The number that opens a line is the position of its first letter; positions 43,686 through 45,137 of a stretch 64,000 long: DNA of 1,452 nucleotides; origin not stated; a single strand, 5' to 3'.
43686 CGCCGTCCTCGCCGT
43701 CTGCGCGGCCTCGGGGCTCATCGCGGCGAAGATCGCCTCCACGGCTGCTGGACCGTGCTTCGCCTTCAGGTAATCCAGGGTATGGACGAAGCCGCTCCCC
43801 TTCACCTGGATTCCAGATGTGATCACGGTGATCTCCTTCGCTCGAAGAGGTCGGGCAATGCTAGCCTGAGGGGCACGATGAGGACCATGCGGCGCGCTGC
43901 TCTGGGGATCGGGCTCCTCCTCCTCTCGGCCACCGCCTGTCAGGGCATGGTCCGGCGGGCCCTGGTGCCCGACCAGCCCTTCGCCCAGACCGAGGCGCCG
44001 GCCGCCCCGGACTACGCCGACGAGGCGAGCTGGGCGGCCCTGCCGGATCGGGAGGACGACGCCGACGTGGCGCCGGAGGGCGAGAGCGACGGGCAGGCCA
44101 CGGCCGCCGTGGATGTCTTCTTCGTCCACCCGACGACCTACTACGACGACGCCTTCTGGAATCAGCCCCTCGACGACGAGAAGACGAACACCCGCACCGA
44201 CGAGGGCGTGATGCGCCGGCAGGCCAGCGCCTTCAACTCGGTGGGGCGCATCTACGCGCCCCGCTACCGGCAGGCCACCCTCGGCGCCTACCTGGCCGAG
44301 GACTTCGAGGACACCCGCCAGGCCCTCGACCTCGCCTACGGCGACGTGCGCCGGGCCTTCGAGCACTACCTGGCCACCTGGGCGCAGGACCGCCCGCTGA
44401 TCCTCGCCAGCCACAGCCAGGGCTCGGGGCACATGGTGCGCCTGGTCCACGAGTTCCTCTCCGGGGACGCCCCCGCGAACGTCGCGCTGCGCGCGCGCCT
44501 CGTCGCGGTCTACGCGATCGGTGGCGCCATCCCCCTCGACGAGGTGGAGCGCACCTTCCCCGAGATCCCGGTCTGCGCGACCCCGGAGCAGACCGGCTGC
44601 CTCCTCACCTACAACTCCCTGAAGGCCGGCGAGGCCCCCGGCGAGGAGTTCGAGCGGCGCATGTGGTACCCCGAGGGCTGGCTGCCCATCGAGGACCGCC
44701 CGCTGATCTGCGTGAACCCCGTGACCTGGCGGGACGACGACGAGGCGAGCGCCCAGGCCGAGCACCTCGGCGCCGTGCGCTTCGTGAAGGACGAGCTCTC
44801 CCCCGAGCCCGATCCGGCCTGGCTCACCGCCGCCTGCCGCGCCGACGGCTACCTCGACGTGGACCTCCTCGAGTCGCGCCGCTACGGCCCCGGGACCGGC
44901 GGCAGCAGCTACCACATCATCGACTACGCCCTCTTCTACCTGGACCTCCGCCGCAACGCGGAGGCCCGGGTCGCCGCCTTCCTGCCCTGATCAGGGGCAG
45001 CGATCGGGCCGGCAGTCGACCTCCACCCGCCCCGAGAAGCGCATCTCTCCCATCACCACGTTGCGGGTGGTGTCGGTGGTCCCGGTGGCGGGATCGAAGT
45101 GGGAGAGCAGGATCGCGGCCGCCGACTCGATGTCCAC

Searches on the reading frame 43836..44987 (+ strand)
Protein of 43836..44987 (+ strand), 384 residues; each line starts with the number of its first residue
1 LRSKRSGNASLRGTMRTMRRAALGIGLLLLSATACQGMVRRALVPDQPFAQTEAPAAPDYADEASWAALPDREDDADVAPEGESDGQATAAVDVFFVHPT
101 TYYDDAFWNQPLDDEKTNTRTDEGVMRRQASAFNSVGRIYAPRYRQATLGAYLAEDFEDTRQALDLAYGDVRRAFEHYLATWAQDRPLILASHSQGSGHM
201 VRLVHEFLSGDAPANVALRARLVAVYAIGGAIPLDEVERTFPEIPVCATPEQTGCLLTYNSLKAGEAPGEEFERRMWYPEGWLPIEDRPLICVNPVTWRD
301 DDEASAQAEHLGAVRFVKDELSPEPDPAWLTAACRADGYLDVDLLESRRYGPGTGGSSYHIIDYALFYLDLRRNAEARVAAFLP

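Call 25: search_protein_families(library=pfam, proteins=[window:43836-44987:+], max_evalue=0.01)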
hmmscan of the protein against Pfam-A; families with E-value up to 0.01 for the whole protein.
window:43836-44987:+ (384 aa): 1 family
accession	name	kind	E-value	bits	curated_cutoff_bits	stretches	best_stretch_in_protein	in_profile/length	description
PF11288.14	DUF3089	-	7.5e-65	218.8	23.4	1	92-301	1-207/207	Protein of unknown function (DUF3089)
